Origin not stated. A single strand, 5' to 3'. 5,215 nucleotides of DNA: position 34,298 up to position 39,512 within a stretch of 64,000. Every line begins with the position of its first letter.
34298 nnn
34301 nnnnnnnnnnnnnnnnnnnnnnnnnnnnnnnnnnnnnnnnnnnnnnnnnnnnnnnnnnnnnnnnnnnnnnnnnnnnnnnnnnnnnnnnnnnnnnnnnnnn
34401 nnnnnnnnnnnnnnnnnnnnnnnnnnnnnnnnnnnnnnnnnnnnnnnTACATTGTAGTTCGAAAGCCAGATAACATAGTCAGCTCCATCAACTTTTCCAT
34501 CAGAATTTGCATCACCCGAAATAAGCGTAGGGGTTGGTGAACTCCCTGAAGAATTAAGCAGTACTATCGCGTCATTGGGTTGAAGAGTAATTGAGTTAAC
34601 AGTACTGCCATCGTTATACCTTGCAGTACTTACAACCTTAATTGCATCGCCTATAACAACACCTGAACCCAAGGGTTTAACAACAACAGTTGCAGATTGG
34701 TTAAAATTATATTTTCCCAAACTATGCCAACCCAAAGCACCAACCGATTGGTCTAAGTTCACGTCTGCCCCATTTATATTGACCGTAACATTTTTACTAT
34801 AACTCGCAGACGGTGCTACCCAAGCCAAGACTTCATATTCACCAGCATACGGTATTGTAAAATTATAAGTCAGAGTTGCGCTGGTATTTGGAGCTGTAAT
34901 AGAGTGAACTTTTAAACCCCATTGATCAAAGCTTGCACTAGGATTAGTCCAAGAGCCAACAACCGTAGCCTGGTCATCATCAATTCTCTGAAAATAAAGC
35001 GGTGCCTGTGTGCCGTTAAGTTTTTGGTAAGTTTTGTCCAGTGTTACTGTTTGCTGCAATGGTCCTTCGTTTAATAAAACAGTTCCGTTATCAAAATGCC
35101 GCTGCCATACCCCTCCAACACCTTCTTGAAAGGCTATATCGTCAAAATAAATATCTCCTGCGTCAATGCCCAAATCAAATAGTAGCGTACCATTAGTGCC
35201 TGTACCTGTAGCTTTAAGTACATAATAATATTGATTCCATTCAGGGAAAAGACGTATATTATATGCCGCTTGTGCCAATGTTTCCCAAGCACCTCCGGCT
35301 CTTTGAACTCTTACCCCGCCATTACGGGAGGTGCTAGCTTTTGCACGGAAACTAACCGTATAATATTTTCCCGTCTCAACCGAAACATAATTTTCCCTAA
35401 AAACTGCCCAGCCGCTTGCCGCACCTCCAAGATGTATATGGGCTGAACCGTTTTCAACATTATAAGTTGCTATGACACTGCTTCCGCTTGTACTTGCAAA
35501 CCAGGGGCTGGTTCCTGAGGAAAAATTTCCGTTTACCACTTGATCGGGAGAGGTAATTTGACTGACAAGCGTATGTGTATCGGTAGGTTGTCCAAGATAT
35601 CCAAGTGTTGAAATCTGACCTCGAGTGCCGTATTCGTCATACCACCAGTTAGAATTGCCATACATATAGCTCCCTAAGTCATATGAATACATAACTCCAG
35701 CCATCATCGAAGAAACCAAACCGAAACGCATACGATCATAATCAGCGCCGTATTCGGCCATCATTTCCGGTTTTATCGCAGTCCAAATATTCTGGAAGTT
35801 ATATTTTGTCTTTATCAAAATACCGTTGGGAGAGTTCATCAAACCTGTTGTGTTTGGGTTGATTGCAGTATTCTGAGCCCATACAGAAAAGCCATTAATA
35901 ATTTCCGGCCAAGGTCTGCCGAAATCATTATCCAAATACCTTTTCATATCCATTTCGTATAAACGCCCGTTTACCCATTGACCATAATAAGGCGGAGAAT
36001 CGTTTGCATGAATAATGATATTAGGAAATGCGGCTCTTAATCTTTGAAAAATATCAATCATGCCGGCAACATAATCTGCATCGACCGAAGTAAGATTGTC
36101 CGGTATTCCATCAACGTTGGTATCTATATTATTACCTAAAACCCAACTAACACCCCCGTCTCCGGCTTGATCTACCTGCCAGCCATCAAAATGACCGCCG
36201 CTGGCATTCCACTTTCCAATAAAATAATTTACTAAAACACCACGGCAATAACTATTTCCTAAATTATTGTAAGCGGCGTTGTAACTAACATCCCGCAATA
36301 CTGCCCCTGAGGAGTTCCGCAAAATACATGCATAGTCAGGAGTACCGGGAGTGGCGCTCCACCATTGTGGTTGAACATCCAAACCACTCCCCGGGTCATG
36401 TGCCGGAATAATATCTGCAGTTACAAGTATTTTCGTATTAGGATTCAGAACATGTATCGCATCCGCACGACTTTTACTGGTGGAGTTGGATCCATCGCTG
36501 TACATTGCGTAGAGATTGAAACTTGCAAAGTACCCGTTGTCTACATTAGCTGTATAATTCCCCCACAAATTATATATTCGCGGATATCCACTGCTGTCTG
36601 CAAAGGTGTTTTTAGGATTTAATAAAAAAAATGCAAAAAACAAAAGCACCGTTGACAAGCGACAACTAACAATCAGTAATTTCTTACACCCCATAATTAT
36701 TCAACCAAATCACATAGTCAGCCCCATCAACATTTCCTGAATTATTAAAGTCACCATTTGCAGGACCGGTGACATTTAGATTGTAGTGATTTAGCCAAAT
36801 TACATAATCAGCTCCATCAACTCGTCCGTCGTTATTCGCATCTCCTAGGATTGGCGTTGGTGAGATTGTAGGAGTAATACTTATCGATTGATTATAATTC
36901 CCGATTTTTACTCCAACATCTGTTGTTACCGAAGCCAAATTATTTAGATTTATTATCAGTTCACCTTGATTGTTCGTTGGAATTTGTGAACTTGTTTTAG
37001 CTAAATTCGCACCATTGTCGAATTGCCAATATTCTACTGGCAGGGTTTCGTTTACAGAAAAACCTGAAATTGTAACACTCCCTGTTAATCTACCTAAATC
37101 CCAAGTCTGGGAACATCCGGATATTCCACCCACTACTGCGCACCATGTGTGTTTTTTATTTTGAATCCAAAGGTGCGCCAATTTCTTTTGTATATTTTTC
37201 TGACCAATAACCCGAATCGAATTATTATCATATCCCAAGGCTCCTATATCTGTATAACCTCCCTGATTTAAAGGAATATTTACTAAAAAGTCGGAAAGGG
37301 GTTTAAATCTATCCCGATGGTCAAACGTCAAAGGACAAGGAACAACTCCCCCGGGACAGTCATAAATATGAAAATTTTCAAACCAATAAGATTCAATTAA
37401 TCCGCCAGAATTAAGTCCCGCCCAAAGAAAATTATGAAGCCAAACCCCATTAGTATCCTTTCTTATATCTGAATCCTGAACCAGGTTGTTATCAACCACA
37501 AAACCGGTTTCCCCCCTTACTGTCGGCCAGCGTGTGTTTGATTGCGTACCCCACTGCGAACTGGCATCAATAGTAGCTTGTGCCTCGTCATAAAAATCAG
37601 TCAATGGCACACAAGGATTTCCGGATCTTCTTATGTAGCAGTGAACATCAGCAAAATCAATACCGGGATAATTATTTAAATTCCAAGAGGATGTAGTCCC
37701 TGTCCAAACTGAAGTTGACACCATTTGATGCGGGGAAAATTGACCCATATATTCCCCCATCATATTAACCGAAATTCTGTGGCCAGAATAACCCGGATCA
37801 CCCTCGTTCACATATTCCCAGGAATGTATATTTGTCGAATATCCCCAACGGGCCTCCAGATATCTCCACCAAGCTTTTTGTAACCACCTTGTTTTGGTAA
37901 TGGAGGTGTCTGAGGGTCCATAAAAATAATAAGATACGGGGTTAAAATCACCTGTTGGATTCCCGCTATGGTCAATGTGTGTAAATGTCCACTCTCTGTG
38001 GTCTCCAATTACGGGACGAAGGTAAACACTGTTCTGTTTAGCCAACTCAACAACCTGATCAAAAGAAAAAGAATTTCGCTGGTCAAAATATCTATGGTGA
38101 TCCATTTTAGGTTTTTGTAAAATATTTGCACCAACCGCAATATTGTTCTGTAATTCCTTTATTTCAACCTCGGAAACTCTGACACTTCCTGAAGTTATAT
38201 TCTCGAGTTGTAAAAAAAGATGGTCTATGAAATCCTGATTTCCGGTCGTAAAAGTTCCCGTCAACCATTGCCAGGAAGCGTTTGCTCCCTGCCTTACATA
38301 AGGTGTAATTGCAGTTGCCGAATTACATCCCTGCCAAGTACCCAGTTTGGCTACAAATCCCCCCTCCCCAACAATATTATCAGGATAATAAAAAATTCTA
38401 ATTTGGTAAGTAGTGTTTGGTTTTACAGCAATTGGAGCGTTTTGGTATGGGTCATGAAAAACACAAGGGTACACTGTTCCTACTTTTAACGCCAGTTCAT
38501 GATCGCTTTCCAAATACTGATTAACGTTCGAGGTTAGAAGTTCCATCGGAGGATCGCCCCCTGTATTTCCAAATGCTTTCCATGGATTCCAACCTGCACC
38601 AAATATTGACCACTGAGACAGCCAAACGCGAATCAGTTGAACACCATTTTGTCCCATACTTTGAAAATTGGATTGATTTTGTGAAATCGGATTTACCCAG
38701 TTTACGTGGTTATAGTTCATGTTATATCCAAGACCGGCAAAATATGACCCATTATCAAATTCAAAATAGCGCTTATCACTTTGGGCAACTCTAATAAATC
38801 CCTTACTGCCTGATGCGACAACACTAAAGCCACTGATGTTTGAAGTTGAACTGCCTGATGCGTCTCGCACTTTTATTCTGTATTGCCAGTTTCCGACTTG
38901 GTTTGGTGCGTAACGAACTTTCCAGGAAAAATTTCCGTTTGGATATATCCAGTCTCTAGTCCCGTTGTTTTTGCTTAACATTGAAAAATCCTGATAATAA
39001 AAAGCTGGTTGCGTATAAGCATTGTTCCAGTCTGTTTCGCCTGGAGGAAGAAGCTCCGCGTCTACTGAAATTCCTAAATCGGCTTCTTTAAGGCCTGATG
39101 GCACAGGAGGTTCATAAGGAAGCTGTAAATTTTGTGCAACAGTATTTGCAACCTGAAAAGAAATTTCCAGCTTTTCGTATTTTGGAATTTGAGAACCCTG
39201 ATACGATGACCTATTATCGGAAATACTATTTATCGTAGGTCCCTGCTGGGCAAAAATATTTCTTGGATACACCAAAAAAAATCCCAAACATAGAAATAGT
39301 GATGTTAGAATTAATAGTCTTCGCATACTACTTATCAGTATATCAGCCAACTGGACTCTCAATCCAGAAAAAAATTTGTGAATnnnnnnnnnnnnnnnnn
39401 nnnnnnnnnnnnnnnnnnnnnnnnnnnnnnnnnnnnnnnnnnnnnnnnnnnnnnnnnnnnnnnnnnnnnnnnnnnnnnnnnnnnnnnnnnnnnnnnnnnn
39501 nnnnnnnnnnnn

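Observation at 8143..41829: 34-kb co-directional cellulosome-like supercluster: 13 dockerin-tagged secreted enzymes plus 5 cohesin proteins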

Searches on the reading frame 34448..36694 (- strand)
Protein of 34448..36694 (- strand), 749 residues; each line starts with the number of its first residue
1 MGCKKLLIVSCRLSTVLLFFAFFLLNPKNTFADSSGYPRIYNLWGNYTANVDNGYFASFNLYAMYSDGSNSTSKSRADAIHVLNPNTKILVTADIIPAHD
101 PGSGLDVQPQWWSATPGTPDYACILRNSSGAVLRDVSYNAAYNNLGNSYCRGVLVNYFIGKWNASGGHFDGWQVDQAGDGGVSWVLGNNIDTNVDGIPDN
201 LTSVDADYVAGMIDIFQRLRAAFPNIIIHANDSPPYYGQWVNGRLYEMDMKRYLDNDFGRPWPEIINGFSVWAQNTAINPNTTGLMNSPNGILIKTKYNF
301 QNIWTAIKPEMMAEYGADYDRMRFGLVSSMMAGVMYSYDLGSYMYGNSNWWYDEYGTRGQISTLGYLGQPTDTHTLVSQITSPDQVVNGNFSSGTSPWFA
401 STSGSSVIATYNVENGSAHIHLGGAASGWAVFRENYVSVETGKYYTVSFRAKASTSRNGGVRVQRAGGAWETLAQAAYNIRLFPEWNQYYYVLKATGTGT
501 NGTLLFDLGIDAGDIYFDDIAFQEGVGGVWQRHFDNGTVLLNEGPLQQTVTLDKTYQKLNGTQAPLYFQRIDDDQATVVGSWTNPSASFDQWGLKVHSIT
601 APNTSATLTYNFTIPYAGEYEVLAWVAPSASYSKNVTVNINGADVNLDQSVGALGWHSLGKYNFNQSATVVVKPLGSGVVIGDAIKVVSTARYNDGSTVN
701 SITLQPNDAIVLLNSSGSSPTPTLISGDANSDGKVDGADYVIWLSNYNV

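Call 5: search_protein_families(library=pfam, max_evalue=0.01, proteins=[window:34448-36694:-])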
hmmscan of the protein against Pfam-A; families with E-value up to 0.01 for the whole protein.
window:34448-36694:- (749 aa): 2 families
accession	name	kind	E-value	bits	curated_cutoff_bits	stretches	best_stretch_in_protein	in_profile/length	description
PF25275.1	Golvesin_C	-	1.7e-14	54.5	31.6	1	573-688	8-131/132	Golvesin C-terminal domain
PF02018.23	CBM_4_9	-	3.8e-12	47.2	25.9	1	385-508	3-131/136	Carbohydrate binding domain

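Call 80: find_encoding_contigs(protein=window:34448-36694:-, flank=500, max_places=4)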
Protein window:34448-36694:- (749 aa): 20 contigs read that carry it; 4 places shown.
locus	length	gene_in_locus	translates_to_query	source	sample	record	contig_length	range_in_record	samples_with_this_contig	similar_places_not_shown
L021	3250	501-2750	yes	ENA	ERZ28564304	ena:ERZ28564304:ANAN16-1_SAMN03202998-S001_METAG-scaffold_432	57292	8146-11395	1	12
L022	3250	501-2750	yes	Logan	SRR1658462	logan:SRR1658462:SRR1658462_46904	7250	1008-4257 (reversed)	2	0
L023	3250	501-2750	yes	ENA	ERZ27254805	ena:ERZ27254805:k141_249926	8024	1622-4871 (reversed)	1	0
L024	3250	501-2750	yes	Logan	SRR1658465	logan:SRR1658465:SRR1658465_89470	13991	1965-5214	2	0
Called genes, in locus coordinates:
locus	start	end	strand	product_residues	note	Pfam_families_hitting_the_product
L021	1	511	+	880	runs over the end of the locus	PF16586:DUF5060 (faint)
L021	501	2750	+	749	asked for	PF02018:CBM_4_9, PF25275:Golvesin_C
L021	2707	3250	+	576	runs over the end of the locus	PF13229:Beta_helix (weak), PF00404:Dockerin_1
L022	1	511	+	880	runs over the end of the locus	PF16586:DUF5060 (faint)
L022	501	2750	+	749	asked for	PF02018:CBM_4_9, PF25275:Golvesin_C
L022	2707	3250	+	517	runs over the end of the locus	?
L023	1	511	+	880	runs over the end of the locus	PF16586:DUF5060 (faint)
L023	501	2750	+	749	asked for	PF02018:CBM_4_9, PF25275:Golvesin_C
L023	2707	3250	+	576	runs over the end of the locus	PF13229:Beta_helix (weak), PF00404:Dockerin_1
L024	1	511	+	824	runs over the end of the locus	?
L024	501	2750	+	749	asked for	PF02018:CBM_4_9, PF25275:Golvesin_C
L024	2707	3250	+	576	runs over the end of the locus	PF13229:Beta_helix (weak), PF00404:Dockerin_1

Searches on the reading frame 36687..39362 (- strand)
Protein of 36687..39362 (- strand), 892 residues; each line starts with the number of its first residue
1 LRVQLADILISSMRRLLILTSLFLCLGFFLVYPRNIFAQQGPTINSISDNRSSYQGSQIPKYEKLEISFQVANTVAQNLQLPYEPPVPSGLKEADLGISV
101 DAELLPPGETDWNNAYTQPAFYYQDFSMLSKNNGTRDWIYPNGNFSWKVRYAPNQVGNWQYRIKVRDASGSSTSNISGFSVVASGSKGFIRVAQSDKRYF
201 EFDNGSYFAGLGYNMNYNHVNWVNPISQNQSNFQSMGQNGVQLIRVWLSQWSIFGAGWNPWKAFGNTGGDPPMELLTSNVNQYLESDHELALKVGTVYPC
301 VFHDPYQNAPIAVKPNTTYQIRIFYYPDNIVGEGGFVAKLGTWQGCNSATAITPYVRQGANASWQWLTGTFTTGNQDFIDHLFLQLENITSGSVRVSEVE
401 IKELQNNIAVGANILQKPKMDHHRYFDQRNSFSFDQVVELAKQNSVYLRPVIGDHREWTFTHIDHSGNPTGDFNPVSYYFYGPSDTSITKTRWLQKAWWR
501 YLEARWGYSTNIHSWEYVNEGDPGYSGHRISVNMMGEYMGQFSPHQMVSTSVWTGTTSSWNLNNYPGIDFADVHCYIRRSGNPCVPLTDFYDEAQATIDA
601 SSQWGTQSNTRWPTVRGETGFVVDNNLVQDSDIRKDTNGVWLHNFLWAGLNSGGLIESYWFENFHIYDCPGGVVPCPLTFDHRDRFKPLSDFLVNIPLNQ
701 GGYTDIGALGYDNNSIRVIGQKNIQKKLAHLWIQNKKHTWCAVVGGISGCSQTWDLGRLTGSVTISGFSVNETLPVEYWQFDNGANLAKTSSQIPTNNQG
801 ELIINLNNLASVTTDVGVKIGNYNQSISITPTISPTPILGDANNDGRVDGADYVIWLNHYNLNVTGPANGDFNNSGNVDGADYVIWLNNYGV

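Call 5: search_protein_families(library=pfam, max_evalue=0.01, proteins=[window:36687-39362:-])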
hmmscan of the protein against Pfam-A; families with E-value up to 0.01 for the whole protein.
window:36687-39362:- (892 aa): 2 families
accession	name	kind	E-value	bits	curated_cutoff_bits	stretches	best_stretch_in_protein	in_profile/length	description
PF16586.11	DUF5060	-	5e-06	27.1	27.2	1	114-165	20-69/70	Domain of unknown function (DUF5060)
PF00404.24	Dockerin_1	-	0.00019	22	22.9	1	839-885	1-51/57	Dockerin type I domain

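Call 25: search_protein_families(library=pfam, max_evalue=5, proteins=[window:36687-39362:-])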
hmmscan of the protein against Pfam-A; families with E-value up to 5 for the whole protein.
window:36687-39362:- (892 aa): 3 families
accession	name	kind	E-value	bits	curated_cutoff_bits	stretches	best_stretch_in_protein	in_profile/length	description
PF16586.11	DUF5060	-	5e-06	27.1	27.2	1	114-165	20-69/70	Domain of unknown function (DUF5060)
PF00404.24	Dockerin_1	-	0.00019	22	22.9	1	839-885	1-51/57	Dockerin type I domain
PF02369.22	Big_1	-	0.085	13.4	34.9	1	779-830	40-91/93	Bacterial Ig-like domain (group 1)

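Call 38: search_protein_families(library=ncbifam, max_evalue=0.1, proteins=[window:36687-39362:-])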
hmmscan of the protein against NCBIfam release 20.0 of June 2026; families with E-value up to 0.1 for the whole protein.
window:36687-39362:- (892 aa): 1 family
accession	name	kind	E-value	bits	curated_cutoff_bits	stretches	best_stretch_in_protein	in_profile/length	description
NF041540.1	dockerin_GC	domain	0.0081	16.5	29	1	840-890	10-63/67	GC-type dockerin domain-anchored protein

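Call 52: search_solved_structures(query=A4, max_evalue=10)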
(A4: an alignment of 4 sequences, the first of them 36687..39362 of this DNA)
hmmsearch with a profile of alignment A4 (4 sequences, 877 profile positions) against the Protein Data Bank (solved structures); distinct sequences matched with E-value up to 10: 19.
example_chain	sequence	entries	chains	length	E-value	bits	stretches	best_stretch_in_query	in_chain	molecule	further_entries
9gmj_A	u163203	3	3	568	1.7e-43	152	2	85-240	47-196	DUF5060 domain-containing protein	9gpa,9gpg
9gpc_A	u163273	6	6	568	1.2e-42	149.1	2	85-240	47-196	DUF5060 domain-containing protein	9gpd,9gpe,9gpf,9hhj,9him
1daq_A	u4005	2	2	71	0.0035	18.6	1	823-872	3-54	ENDOGLUCANASE SS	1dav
2mte_A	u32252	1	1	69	0.0042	18.3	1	823-872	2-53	Cellulose 1,4-beta-cellobiosidase (reducing end) CelS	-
6kg9_A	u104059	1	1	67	0.0097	17.1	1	824-870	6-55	And cellulose-binding endoglucanase family 9 CelL ortholog dockerin domain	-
6kge_D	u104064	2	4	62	0.026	15.7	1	824-871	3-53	And cellulose-binding endoglucanase family 9 CelL ortholog dockerin domain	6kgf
6kgc_B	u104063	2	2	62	0.026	15.7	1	824-870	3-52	And cellulose-binding endoglucanase family 9 CelL ortholog dockerin domain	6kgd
9gvb_B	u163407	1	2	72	0.036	15.2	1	822-855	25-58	Group 2 dockerin from R. flavefaciens FD-1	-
4fl4_A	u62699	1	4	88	0.19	12.8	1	826-872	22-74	Glycoside hydrolase family 9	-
2y3n_B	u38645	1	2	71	0.22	12.6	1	823-873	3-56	CELLULOSOMAL FAMILY-48 PROCESSIVE GLYCOSIDE HYDROLASE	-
6wb9_0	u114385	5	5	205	0.31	12.1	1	394-476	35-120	Endoplasmic reticulum membrane protein complex subunit 10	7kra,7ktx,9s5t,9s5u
8x39_A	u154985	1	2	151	0.74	10.9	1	827-872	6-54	Serine protease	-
8x3a_A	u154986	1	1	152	0.76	10.8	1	827-872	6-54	Serine protease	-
2vn5_B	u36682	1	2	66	1.5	9.9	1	825-872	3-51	ENDOGLUCANASE A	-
5n5p_B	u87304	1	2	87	1.6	9.8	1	822-862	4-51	Putative cellulosomal scaffoldin protein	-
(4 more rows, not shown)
